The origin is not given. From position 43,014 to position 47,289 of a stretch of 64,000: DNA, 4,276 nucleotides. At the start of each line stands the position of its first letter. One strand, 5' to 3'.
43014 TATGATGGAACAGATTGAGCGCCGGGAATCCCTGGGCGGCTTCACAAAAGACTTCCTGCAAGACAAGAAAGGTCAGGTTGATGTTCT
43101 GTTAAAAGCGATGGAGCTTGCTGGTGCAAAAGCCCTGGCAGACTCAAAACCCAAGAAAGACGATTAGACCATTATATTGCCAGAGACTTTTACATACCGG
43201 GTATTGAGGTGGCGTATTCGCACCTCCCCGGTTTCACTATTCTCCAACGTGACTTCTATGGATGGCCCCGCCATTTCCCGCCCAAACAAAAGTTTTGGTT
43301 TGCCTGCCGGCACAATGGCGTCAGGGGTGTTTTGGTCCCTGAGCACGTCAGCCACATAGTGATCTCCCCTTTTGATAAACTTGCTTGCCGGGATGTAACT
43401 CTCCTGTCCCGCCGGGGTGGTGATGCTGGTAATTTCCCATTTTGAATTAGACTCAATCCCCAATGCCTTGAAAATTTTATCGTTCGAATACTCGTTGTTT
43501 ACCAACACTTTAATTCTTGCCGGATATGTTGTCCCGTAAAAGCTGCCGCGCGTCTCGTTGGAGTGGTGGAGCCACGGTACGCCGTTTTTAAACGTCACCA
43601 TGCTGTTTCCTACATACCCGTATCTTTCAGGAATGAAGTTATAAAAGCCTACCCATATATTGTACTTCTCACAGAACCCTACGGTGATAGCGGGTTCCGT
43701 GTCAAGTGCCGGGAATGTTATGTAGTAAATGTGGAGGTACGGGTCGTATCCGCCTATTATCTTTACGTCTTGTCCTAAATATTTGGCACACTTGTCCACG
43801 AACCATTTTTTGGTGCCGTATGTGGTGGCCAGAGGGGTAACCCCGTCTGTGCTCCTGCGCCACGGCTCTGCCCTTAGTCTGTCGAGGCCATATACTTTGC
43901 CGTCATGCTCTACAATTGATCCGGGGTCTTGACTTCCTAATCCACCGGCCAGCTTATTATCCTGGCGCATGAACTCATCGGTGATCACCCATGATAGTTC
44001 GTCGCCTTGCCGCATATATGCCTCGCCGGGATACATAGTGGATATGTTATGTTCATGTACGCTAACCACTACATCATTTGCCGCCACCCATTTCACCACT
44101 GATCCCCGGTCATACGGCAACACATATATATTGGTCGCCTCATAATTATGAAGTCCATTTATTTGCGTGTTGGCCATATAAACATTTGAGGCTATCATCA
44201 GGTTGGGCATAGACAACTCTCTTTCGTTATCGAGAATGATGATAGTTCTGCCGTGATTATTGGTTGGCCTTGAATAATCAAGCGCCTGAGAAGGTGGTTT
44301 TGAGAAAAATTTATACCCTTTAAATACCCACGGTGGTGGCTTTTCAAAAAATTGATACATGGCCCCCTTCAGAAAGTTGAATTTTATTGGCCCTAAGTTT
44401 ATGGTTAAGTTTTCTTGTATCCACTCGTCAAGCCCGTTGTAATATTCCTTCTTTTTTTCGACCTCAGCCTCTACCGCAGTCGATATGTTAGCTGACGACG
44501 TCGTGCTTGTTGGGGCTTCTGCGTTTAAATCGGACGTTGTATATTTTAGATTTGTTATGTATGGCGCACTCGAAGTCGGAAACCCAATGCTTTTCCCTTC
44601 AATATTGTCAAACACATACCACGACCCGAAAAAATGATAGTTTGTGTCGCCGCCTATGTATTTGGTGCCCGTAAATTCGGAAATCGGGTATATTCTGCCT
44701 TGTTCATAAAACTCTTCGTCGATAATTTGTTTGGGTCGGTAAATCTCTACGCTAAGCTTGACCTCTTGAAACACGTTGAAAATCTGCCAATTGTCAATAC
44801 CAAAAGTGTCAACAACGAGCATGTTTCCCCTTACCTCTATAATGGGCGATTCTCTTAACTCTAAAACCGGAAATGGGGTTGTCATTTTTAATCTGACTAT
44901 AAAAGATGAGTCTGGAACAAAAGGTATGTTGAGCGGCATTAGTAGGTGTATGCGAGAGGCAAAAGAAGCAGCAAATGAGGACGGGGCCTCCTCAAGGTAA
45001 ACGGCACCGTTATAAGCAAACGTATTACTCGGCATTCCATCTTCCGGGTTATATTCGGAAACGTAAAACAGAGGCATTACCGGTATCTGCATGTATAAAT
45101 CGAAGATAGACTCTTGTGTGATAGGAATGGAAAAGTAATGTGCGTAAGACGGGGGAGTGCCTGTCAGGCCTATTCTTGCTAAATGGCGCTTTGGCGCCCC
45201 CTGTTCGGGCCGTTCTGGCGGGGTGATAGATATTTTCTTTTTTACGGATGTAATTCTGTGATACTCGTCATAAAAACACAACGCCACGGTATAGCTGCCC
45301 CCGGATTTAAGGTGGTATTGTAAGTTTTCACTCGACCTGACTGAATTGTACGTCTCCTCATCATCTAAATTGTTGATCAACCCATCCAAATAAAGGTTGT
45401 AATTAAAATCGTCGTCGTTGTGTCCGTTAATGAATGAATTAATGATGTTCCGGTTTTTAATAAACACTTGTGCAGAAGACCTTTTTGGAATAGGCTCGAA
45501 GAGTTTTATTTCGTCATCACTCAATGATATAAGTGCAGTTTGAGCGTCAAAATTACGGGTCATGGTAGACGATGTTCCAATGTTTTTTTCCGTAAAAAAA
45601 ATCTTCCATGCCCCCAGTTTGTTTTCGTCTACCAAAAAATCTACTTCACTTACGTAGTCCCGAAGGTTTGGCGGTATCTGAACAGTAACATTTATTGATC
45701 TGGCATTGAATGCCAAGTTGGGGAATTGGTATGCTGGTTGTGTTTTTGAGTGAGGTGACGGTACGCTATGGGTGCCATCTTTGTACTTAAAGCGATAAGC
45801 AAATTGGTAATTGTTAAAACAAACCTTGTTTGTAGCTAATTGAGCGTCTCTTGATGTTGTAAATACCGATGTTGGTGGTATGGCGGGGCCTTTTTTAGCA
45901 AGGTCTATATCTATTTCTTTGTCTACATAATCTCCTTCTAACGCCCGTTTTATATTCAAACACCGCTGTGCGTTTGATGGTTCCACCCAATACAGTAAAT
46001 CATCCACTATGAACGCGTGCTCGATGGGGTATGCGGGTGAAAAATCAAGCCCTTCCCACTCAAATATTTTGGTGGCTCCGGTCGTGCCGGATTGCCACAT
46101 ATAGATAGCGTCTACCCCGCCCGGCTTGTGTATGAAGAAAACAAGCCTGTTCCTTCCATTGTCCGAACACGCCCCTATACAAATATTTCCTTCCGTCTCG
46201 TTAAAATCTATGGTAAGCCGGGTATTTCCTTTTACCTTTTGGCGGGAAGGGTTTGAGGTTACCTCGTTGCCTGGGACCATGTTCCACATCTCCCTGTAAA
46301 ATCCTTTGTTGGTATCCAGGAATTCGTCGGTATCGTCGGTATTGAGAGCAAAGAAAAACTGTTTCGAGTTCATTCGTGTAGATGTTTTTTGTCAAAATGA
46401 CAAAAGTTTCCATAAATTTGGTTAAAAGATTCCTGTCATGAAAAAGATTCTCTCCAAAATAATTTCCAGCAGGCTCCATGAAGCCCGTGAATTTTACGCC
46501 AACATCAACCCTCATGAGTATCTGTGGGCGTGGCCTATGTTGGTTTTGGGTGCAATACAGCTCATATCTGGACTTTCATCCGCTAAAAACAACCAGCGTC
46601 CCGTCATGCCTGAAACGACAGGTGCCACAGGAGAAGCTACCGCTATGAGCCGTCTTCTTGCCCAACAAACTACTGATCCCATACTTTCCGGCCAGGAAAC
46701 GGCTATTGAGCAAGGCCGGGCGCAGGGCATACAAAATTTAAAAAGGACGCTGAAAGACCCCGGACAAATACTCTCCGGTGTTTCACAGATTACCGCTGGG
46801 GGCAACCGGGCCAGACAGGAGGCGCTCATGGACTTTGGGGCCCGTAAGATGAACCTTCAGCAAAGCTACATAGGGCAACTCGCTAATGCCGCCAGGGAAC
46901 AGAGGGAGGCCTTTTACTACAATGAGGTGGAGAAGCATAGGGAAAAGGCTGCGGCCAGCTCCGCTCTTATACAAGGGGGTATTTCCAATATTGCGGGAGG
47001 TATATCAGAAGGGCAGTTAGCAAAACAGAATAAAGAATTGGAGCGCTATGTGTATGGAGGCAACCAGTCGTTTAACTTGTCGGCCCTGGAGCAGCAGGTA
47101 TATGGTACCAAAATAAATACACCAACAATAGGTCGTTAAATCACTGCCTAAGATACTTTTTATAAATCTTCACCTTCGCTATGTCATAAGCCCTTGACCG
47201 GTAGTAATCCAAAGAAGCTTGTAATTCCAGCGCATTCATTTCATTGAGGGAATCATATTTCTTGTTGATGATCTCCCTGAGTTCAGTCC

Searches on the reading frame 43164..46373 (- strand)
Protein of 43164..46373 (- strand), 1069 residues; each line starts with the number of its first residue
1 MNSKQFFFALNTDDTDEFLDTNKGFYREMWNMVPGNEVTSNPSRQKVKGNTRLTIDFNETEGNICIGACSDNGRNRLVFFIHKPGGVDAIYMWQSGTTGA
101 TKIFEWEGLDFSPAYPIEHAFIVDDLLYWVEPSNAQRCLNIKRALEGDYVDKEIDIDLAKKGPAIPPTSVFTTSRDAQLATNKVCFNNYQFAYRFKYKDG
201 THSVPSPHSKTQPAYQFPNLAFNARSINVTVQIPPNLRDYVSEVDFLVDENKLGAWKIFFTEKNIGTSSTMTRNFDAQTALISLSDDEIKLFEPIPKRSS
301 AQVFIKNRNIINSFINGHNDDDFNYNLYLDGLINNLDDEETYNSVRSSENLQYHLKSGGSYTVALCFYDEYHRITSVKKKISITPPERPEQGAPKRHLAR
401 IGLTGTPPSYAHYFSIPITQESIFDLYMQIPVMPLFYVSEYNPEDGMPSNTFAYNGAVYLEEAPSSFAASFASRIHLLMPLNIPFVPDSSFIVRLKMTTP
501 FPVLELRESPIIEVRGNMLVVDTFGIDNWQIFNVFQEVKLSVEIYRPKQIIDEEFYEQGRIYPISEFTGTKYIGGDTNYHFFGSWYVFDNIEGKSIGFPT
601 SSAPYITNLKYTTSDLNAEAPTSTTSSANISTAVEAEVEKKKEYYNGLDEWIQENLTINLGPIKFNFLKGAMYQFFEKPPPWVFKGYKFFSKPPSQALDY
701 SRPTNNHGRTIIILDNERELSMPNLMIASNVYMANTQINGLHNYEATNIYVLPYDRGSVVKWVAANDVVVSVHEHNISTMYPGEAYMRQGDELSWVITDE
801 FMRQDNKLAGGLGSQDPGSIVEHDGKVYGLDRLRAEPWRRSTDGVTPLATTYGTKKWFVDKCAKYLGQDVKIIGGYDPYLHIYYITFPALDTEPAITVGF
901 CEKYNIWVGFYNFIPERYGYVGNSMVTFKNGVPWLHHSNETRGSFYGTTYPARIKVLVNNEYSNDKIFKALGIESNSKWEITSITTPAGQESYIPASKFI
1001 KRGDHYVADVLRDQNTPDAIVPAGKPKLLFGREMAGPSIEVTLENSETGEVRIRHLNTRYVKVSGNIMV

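Call 9: search_protein_families(library=pfam, proteins=[window:43164-46373:-], max_evalue=0.01)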
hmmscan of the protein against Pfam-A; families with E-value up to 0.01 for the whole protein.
window:43164-46373:- (1069 aa): 2 families
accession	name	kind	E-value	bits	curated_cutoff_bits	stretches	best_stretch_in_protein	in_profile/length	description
PF25729.1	crAss_MUZ_C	-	1.2e-11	45.3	27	1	941-1013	2-83/83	Crassvirus muzzle protein C-terminal domain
PF22416.2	Lmo2445-like_C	-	0.0099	16.9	27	0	690-763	16-87/94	Lmo2445-like, C-terminal domain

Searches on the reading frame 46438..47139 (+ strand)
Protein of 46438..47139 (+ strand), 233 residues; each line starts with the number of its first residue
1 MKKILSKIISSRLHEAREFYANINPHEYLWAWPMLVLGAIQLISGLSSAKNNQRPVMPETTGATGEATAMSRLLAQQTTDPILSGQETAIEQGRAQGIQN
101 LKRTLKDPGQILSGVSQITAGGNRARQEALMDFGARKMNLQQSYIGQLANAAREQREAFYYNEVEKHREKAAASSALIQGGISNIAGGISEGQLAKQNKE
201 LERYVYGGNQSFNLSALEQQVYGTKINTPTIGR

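Call 9: search_protein_families(library=pfam, proteins=[window:46438-47139:+], max_evalue=0.01)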
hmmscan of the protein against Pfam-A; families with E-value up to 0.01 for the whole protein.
window:46438-47139:+ (233 aa): 1 family
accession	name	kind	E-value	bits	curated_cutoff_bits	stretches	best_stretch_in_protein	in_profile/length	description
PF03713.19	DUF305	-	0.0083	16.7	27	0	66-201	14-144/151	Domain of unknown function (DUF305)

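Call 12: search_protein_families(library=phrogs, proteins=[window:46438-47139:+], max_evalue=0.001)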
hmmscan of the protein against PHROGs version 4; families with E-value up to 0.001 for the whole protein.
window:46438-47139:+ (233 aa): 0 families

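Call 27: find_homologous_proteins(query=window:46438-47139:+, max_evalue=0.001)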
Query window:46438-47139:+ (233 aa): 2 proteins with E <= 0.001 among 1678 candidates.
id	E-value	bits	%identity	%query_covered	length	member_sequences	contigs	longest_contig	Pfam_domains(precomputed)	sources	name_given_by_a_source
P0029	1.2e-144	498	100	100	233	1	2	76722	-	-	-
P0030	2.8e-54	202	50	89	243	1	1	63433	-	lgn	-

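Call 28: find_encoding_contigs(protein=P0030, flank=10000, max_places=2)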
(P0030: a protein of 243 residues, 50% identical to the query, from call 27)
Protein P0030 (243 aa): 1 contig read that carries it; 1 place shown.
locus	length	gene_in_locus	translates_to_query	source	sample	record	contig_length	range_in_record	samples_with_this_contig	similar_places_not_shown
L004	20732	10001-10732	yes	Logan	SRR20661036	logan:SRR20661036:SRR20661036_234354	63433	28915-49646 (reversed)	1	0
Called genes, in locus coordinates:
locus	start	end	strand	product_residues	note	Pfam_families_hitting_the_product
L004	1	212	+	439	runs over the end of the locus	PF01755:Glyco_transf_25, PF13578:Methyltransf_24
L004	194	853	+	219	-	PF11316:Rhamno_transf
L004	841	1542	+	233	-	-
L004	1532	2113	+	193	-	-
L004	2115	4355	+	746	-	-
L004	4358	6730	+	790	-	-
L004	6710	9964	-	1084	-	PF25729:crAss_MUZ_C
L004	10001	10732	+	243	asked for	-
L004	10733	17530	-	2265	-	-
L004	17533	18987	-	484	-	-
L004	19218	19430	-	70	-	-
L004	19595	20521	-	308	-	PF01171:ATP_bind_3 (faint), PF01507:PAPS_reduct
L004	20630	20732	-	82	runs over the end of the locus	PF04448:DUF551 (weak)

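Call 29: find_encoding_contigs(protein=P0029, flank=10000, max_places=3)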
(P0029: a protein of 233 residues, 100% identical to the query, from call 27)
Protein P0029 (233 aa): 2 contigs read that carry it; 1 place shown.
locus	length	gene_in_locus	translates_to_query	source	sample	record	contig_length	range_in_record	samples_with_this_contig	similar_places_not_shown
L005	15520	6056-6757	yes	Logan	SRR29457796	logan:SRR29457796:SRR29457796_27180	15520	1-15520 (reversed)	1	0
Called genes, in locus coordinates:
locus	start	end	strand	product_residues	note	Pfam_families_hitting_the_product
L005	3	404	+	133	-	?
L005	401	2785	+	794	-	-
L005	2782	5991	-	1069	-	PF25729:crAss_MUZ_C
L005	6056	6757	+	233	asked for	-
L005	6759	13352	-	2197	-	-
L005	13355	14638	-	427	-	-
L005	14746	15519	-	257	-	?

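Call 57: search_protein_representatives(protein=window:46438-47139:+)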
Query: 233 residues. Proteins with E-value up to 0.001 (for the whole library): 76; up to 1e-10: 9; up to 1e-30: 2. The best 76 are listed.
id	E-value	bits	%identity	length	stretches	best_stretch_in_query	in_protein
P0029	3.9e-145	497.6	100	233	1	1-233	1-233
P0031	3.3e-33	132.0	43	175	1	1-165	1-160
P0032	4.1e-21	92.4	37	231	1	36-192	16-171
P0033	4.3e-21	92.4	40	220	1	36-194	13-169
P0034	1.1e-15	74.7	39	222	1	37-199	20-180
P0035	1.7e-14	70.8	37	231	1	37-193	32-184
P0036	9.3e-13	65.1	34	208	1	36-188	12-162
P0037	2.6e-12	63.6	37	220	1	36-191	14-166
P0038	2.7e-11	60.4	29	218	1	37-194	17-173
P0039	2.7e-10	57.1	31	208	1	43-192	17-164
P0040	6.8e-10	55.8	31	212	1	39-193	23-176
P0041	1.3e-09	54.9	29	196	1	37-187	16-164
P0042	1.5e-09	54.7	35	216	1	33-191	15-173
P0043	2.2e-08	50.8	29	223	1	46-190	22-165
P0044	3.5e-08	50.2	28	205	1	35-191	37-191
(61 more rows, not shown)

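Call 59: search_protein_families(library=pfam, alignment_id=A2, max_evalue=0.001)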
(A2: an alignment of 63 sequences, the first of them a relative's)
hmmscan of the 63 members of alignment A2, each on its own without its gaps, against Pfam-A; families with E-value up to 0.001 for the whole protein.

A. member 1, P0029 (233 aa): 0 families

B. families by the number of members that match (of 63 scanned): 0 families

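Call 63: predict_structure(alignment_id=A2)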
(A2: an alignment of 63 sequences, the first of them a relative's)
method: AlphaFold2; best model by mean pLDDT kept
length: 233 residues; sequences in the alignment: 63
mean_pLDDT: 83.8   pTM: 0.55
mean pLDDT of the five models: 83.8, 83.1, 81.6, 81.1, 80.8
residues with pLDDT >= 90: 108; 70-90: 90; 50-70: 30; < 50: 5
segments of 3 or more residues with pLDDT < 50: none
pLDDT, mean of each block of 10 residues (from residue 1): 74 76 72 77 79 83 95 95 98 98 96 97 98 97 97 95 91 85 81 79 66 56 55 47
secondary structure, 60 per line:
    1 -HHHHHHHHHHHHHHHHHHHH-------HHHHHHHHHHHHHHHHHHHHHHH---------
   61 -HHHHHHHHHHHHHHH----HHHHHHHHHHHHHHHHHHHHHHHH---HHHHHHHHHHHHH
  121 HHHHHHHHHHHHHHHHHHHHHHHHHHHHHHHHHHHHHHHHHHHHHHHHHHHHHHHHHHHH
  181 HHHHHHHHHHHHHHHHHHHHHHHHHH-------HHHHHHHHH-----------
elements in order: H2-21 H29-51 H62-76 H81-104 H108-206 H214-222

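Call 66: fold_search(model_id=the predicted structure, library=pdb)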
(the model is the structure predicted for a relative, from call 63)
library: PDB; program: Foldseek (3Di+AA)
matches with E <= 10: 244; with E <= 0.001: 0
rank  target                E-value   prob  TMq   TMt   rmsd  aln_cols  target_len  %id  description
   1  3q84_A                4.1e-01  0.28  0.22  0.19  16.6       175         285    9  Crystal structure of human PACSIN 1 F-BAR domain (released 2012-02-22)
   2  5h3d_A                6.2e-01  0.28  0.30  0.21  25.9       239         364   11  Helical structure of membrane tubules decorated by ACAP1 (BARPH doamin) protein by cryo-electron microscopy and MD sim (released 2019-01-16)
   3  4atm                  6.6e-01  0.14  0.21  0.22  37.5       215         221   14  Crystal structure of the BAR domain of human Amphiphysin, isoform 1 at 1.8 Angstrom resolution featuring increased order (released 2012-05-30)
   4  7nyw_B                6.6e-01  0.09  0.15  0.04  38.3       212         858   12  Cryo-EM structure of the MukBEF-MatP-DNA head module (released 2021-07-07)
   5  3uul_A                7.0e-01  0.23  0.19  0.31  35.9       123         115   14  Crystal Structure of first N-terminal utrophin spectrin repeat (released 2012-09-19)
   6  6ixg_B                7.5e-01  0.18  0.23  0.24  28.7       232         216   10  Crystal structure of native apo SH3BP5 (P41) (released 2019-03-20)
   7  7ocw_B                8.4e-01  0.54  0.22  0.32  14.5       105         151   14  Hepatitis B core protein -low secretion phenotype P5T (released 2021-05-26)
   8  8rd2_A                8.4e-01  0.28  0.23  0.16   7.7       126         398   16  Trypanosoma brucei Invariant Surface Glycoprotein 75 (ISG75) (released 2024-02-14)
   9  2yqy_A                8.4e-01  0.23  0.11  0.20  16.3        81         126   14  Crystal structure of TT2238, a four-helix bundle protein (released 2008-03-04)
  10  7sqc_1K               9.0e-01  0.12  0.22  0.16  22.1       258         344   18  Ciliary C1 central pair apparatus isolated from Chlamydomonas reinhardtii (released 2022-04-13)
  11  9d5n_CE               1.1e+00  0.35  0.37  0.25  10.9       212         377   16  48-nm doublet microtubule from Trichomonas vaginalis strain G3 (released 2025-05-14)
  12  6rwb_A                1.1e+00  0.30  0.38  0.07  14.0       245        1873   15  Cryo-EM structure of Yersinia pseudotuberculosis TcaA-TcaB (released 2019-10-23)
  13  7u2b_B                1.1e+00  0.18  0.20  0.12  30.8       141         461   19  Cryo-electron microscopy structure of human mt-SerRS in complex with mt-tRNA(GCU-TL) (released 2022-09-14)
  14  3sog                  1.3e+00  0.11  0.20  0.23  29.9       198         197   14  Crystal structure of the BAR domain of human Amphiphysin, isoform 1 (released 2011-07-13)
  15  5h3d_B                1.5e+00  0.16  0.30  0.22  26.0       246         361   13  Helical structure of membrane tubules decorated by ACAP1 (BARPH doamin) protein by cryo-electron microscopy and MD sim (released 2019-01-16)
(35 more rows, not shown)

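Call 70: search_protein_families(library=pfam, proteins=[L004:19218-19430:-], max_evalue=0.01)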
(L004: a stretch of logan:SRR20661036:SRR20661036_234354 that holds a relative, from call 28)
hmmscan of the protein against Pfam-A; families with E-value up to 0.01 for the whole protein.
L004:19218-19430:- (70 aa): 0 families

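Call 109: search_solved_structures(query=A2, max_evalue=1)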
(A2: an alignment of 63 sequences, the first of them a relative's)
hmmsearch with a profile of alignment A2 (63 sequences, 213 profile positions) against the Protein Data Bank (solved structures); distinct sequences matched with E-value up to 1: 5.
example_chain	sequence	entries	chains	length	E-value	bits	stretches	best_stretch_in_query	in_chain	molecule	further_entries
3qni_A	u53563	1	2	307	0.16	14.9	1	43-118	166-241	Protein kinase C and casein kinase substrate in neurons protein 1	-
3hai_A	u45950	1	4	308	0.16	14.9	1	43-118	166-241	human PACSIN1 F-BAR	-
3hah_A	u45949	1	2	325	0.18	14.7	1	43-118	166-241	human PACSIN1 F-BAR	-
3q84_A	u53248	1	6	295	0.26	14.2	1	43-118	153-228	Protein kinase C and casein kinase substrate in neurons protein 1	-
9dir_A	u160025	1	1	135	0.79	12.6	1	28-110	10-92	ChuA binding protein G7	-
